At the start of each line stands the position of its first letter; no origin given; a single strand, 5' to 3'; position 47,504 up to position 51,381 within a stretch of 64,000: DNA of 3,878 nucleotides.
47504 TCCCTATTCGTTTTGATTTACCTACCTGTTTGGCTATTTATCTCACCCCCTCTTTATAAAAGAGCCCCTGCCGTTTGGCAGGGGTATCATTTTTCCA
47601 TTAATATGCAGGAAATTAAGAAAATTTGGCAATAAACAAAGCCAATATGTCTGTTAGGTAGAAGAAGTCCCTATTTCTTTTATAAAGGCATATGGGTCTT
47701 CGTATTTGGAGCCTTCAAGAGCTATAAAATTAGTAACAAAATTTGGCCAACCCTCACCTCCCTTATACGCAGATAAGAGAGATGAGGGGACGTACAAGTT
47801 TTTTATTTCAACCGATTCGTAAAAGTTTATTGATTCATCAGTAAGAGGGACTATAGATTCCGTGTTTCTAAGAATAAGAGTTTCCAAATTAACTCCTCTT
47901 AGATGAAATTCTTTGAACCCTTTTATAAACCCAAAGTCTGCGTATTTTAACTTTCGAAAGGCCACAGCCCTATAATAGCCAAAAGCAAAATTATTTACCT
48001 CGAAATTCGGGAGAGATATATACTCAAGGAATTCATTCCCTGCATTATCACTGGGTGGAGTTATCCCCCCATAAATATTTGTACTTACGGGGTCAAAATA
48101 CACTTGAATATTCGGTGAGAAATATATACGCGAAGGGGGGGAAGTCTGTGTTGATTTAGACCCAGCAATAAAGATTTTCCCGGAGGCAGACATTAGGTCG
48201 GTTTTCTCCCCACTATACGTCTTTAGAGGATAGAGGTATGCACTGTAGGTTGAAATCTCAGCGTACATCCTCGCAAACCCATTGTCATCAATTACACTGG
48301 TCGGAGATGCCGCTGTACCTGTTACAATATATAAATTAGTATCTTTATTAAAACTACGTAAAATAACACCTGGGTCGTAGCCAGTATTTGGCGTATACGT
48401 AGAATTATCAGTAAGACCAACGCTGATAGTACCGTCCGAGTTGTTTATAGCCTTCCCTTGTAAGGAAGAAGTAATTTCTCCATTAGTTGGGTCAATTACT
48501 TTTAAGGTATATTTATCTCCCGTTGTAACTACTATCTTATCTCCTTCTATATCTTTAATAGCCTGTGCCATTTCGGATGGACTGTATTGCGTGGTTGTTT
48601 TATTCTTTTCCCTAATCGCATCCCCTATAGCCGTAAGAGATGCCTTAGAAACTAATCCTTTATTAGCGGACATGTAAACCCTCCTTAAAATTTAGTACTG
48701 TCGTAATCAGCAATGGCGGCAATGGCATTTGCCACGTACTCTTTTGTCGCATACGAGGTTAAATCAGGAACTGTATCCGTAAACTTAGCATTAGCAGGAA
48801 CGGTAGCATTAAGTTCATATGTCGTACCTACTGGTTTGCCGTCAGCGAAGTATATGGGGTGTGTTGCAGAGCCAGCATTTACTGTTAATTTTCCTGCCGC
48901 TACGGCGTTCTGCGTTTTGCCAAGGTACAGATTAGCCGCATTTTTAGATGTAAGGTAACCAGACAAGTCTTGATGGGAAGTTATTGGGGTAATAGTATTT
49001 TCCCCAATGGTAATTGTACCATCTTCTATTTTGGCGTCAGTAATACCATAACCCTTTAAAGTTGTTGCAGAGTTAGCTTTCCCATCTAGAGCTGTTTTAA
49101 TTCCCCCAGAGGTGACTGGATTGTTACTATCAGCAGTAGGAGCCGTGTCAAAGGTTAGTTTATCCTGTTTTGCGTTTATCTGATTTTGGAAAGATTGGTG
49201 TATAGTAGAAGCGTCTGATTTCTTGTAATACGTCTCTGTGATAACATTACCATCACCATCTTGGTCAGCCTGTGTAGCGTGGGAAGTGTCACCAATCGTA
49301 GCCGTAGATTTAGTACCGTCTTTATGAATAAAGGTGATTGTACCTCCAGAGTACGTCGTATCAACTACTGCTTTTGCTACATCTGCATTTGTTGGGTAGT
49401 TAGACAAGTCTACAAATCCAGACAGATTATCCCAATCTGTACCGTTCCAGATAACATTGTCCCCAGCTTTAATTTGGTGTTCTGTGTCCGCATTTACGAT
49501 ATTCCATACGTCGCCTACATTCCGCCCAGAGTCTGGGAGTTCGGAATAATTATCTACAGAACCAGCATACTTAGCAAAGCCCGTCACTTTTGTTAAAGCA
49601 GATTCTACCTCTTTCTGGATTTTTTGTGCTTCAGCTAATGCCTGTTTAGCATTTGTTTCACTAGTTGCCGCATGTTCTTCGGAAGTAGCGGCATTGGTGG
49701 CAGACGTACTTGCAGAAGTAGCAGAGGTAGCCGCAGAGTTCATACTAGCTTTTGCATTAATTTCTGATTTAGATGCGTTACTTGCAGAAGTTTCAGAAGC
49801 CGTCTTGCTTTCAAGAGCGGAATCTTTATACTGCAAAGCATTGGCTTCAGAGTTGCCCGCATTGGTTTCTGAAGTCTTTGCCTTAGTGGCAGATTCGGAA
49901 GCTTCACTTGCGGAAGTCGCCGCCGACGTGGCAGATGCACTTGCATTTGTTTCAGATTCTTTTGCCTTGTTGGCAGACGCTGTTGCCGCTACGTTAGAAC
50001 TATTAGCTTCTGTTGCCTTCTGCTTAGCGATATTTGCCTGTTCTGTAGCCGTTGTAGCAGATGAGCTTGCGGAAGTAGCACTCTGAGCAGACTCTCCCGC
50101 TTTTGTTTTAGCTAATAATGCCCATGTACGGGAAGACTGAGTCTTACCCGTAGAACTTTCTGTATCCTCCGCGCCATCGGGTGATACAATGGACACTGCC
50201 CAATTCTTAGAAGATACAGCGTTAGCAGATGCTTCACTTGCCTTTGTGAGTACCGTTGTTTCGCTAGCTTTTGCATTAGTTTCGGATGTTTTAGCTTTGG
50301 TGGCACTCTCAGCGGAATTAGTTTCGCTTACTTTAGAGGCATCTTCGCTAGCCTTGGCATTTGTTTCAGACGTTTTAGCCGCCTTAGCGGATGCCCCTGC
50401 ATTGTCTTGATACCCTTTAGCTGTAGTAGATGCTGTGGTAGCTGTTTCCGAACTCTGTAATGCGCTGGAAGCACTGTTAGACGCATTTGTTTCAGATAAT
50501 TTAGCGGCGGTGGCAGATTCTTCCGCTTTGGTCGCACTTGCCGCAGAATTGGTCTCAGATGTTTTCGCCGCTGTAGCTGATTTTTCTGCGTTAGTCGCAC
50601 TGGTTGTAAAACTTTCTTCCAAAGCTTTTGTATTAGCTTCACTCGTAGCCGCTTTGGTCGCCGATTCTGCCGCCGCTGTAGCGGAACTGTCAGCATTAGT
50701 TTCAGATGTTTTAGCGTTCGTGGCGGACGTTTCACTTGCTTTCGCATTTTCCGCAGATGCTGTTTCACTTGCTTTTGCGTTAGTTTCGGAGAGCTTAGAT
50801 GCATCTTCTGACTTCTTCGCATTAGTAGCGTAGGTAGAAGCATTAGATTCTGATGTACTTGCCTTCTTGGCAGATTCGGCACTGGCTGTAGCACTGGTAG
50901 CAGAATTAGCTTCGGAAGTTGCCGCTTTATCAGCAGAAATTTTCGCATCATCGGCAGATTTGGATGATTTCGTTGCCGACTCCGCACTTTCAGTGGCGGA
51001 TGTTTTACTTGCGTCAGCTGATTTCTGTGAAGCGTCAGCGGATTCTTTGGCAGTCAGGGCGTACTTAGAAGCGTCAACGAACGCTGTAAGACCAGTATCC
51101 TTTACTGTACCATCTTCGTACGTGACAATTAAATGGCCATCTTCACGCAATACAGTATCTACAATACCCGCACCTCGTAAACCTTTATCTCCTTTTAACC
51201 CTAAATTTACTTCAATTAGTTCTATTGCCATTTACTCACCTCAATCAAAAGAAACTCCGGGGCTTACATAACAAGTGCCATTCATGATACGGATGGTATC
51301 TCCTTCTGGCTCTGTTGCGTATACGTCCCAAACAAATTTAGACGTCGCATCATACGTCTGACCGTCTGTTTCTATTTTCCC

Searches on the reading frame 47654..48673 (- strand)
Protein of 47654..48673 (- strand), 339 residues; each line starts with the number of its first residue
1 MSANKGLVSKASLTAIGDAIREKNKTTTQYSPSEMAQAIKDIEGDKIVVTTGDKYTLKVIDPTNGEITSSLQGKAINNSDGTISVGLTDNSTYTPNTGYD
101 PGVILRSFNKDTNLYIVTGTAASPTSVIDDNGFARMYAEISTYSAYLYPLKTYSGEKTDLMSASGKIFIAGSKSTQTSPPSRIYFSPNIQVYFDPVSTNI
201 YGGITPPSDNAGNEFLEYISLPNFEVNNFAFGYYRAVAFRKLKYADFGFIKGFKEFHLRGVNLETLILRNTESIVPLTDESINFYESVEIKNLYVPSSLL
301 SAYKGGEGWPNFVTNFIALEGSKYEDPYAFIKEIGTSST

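Call 47: search_protein_families(library=pfam, proteins=[window:47654-48673:-], max_evalue=0.001)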
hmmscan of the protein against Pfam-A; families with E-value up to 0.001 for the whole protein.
window:47654-48673:- (339 aa): 0 families

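Call 49: search_protein_families(library=phrogs, proteins=[window:47654-48673:-], max_evalue=0.001)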
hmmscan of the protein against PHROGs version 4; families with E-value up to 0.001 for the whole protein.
window:47654-48673:- (339 aa): 1 family
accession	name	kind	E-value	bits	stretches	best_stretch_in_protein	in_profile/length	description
phrog_29123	-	unknown function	0.00013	21.7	1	6-59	4-53/459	-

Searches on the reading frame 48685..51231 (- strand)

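Call 47: search_protein_families(library=pfam, proteins=[window:48685-51231:-], max_evalue=0.001)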
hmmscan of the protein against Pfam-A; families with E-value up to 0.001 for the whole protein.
window:48685-51231:- (848 aa): 0 families

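Call 49: search_protein_families(library=phrogs, proteins=[window:48685-51231:-], max_evalue=0.001)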
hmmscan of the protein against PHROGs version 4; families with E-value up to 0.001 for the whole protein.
window:48685-51231:- (848 aa): 17 families
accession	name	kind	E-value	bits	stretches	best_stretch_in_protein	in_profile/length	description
phrog_1419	-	tail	2e-32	113.3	3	210-400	171-349/793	tail protein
phrog_24369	-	tail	3.1e-28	98.9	3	215-346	78-212/1396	tail fiber protein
phrog_24159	-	tail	1.8e-27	97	3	232-382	164-315/972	tail fiber protein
phrog_3279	-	tail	7.3e-26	92.6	3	53-236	119-300/396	tail fiber protein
phrog_22285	-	tail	1.3e-23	84.4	2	272-482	54-220/802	tail fiber protein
phrog_8713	-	tail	5.5e-18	66.2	2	162-338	144-322/509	tail fiber protein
phrog_38058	-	tail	4.9e-17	62.4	3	58-275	242-467/708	tail fiber protein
phrog_6129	-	unknown function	3.1e-15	57.6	1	374-465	152-243/277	-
phrog_5481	-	tail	2.4e-14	53.8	2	135-241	55-161/1043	tail fiber protein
phrog_8780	-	tail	4.3e-13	49.4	1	12-237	97-296/755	minor tail protein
phrog_13980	-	tail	1.6e-12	48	1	202-322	200-320/756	tail fiber protein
phrog_32072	-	tail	4.1e-11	43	1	179-472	111-399/894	tail protein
phrog_4242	-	tail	2.1e-09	38.3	1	408-727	171-468/628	tail fiber protein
phrog_6578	-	tail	7.8e-09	34.9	1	240-337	118-214/1210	tail fiber protein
phrog_35823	-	unknown function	8e-08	31.8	0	241-357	128-242/1152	-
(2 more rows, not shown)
